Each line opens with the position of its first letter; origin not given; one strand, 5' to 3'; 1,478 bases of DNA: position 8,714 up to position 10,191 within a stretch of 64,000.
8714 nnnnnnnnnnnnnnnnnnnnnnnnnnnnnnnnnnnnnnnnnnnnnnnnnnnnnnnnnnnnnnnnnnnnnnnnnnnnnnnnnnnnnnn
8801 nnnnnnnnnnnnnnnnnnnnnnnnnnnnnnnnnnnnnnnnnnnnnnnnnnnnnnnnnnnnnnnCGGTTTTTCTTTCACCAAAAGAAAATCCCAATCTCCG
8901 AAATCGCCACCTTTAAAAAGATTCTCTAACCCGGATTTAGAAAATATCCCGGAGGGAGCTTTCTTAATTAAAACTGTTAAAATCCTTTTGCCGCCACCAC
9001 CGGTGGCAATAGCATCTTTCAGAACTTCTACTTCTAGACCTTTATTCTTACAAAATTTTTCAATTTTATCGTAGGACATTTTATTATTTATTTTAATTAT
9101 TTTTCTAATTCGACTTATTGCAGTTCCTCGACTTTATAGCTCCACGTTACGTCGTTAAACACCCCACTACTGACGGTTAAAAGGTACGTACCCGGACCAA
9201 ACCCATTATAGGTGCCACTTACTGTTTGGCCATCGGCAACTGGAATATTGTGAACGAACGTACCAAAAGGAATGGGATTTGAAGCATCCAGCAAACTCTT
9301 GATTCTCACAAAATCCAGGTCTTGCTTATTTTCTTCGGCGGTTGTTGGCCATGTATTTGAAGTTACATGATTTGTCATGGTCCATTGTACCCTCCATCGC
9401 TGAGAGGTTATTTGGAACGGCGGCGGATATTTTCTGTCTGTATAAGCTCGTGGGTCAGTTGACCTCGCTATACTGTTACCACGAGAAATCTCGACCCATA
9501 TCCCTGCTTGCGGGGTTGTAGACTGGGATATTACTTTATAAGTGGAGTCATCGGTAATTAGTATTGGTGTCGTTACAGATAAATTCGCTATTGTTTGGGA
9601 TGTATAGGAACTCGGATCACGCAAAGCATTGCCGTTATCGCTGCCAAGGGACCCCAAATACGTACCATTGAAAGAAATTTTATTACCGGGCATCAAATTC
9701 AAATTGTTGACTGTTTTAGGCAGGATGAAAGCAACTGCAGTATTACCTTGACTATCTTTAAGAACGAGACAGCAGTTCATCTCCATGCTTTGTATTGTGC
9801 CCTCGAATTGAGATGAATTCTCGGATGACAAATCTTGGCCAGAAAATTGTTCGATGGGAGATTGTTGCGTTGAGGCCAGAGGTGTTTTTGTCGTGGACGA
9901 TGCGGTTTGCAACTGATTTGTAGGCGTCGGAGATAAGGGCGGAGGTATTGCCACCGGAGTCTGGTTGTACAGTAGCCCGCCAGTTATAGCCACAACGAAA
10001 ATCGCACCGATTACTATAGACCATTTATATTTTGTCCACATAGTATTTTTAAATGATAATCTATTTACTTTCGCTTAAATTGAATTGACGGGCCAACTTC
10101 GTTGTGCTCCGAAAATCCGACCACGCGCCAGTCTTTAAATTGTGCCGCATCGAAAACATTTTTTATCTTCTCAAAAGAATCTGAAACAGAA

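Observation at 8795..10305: Homologous accessory domain of about 75 aa fused to the N-terminus of DnaK and the C-terminus of GrpE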

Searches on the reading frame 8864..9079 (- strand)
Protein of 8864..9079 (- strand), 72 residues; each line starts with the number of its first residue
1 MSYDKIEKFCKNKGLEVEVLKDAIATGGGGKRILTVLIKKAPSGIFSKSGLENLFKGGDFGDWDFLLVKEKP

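Call 27: search_protein_representatives(alignment_id=A2)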
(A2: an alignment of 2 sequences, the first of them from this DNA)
Query: 2 sequences, 74 profile positions. Proteins with E-value up to 0.001 (for the whole library): 4; up to 1e-10: 0; up to 1e-30: 0. The best 4 are listed.
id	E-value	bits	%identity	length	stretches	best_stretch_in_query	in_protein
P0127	3.2e-09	52.8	-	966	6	20-49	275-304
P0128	1.9e-06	43.9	-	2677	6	7-33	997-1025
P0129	2.6e-05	40.2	-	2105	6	4-26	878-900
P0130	4.9e-05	39.4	-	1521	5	15-47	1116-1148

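Call 39: find_related_loci(query=A2, collection=genome_contigs, flank=6000)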
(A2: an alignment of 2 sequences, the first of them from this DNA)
Query A2 (72 aa) in genome_contigs; peptide patterns used: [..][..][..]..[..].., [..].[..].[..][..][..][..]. (x = any residue, [..] = any of these).
202 stretches matched a pattern, but none encodes a relative of the query by tblastn (E <= 1e-3).

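Call 43: find_related_loci(query=A2, collection=metagenome_contigs, flank=6000)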
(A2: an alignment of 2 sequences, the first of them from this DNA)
Query A2 (72 aa) in metagenome_contigs; peptide patterns used: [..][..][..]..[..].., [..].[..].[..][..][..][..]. (x = any residue, [..] = any of these).
365 stretches matched a pattern, but none encodes a relative of the query by tblastn (E <= 1e-3).

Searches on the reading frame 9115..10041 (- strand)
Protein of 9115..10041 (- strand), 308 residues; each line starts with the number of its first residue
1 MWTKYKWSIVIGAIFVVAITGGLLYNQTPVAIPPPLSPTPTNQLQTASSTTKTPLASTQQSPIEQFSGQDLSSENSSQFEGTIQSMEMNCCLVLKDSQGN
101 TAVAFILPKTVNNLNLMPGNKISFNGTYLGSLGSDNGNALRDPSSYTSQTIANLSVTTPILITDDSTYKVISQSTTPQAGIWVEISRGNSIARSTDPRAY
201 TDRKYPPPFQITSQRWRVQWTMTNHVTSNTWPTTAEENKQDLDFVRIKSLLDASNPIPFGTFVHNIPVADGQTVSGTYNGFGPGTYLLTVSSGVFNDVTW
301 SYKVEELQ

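Call 4: search_protein_families(library=pfam, proteins=[window:9115-10041:-], max_evalue=1)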
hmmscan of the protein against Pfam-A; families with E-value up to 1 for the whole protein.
window:9115-10041:- (308 aa): 2 families
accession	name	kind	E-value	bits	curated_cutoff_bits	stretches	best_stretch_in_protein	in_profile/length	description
PF06596.16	PsbX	-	0.36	11.3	25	1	7-24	10-27/38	Photosystem II reaction centre X protein (PsbX)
PF05956.16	APC_basic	-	0.51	10.2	25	0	30-73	115-158/342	APC basic domain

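Call 45: find_homologous_proteins(query=window:9115-10041:-, max_evalue=0.01)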
Query window:9115-10041:- (308 aa): 1 proteins with E <= 0.01 among 750 candidates.
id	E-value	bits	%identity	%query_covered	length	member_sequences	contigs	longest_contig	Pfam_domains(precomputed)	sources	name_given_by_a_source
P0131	4.8e-91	324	55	95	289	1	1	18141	-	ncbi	-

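Call 46: find_encoding_contigs(protein=P0131, flank=10000, max_places=5)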
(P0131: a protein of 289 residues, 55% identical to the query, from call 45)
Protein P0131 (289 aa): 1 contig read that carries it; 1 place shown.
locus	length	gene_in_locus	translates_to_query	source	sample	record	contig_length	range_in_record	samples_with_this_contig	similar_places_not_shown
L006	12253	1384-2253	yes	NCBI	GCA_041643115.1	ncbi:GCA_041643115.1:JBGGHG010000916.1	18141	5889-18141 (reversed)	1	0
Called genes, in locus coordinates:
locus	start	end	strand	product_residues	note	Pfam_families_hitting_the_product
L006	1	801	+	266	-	?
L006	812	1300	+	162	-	PF01025:GrpE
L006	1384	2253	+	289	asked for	-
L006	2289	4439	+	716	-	PF00012:HSP70, PF06723:MreB_Mbl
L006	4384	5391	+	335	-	-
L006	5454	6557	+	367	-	PF00226:DnaJ, PF01556:DnaJ_C, PF27659:CHP02642 (faint), PF00684:DnaJ_CXXCXGXG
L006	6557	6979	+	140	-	PF00583:Acetyltransf_1, PF13673:Acetyltransf_10, PF13508:Acetyltransf_7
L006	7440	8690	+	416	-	PF21760:SecD_1st, PF22599:SecDF_P1_head, PF03176:MMPL, PF00873:ACR_tran (weak), PF02355:SecD_SecF_C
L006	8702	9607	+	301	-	PF02355:SecD_SecF_C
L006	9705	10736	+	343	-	PF04545:Sigma70_r4, PF05066:HARE-HTH (faint)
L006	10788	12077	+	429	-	PF26449:DUF8128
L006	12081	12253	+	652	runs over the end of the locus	PF01935:DUF87 (weak), PF02534:T4SS-DNA_transf (weak), PF10412:TrwB_AAD_bind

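Call 60: search_protein_families(library=phrogs, proteins=[window:9115-10041:-], max_evalue=1)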
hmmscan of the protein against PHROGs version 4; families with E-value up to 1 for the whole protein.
window:9115-10041:- (308 aa): 0 families

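Call 75: predict_structure(alignment_id=A7)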
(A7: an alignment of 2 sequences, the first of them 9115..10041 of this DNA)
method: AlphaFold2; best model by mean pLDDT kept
length: 308 residues; sequences in the alignment: 2
mean_pLDDT: 41.9   pTM: 0.33
mean pLDDT of the five models: 41.9, 39.5, 38.9, 34.1, 28.3
residues with pLDDT >= 90: 0; 70-90: 27; 50-70: 66; < 50: 215
segments of 3 or more residues with pLDDT < 50: 1-203, 249-253, 258-261
pLDDT, mean of each block of 10 residues (from residue 1): 33 31 29 35 25 25 23 35 36 36 33 36 40 29 33 33 30 26 24 28 53 66 66 65 57 47 65 73 62 60 71
secondary structure, 60 per line:
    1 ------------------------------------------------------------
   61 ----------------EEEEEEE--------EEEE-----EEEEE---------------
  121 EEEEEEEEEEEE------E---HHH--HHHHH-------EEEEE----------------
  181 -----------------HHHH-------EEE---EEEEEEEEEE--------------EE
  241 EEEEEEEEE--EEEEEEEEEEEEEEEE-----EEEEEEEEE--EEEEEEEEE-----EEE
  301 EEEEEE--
elements in order: E77-83 E92-95 E101-105 E121-132 H148-152 E160-164 H198-201 E209-211 E215-224 E239-249 E252-267 E273-281 E284-292 E298-306
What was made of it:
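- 9115..10041 (-): ORF308: an N-terminal transmembrane anchor, a Pro/Ser/Thr-rich linker and a beta-rich domain of unknown family. It is co-inherited with X. The AF2 model was unusable, with pLDDT 42 (call 75).
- Tried and rejected: AF2 of ORF308 with its one homologue: pLDDT 42, unusable, so I did not run a fold search on it (call 75).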

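Call 87: search_protein_families(library=padloc, proteins=[window:9115-10041:-], max_evalue=1)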
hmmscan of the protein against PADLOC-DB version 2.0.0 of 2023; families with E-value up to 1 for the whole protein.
window:9115-10041:- (308 aa): 0 families

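Call 88: search_protein_families(library=ncbifam, proteins=[window:9115-10041:-], max_evalue=1)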
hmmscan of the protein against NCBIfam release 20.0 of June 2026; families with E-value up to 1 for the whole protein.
window:9115-10041:- (308 aa): 0 families
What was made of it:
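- AF2 failed (call 75) and there are no family hits (calls 4, 60, 87, 88).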

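Call 89: list_cluster_members(proteins=[L006:2289-4439:+, P0131, L006:812-1300:+])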
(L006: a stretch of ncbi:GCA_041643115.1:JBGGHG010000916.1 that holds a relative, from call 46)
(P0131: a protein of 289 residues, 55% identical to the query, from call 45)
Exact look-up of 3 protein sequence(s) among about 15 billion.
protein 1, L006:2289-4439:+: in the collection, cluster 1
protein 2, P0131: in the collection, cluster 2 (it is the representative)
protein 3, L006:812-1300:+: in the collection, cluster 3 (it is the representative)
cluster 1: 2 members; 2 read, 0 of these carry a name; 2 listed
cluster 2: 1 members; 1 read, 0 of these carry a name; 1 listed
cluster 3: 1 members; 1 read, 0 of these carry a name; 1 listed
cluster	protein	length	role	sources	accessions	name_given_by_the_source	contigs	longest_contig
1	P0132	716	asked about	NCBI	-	-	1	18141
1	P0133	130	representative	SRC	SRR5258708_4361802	-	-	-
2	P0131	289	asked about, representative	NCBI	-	-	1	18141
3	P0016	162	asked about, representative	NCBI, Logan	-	-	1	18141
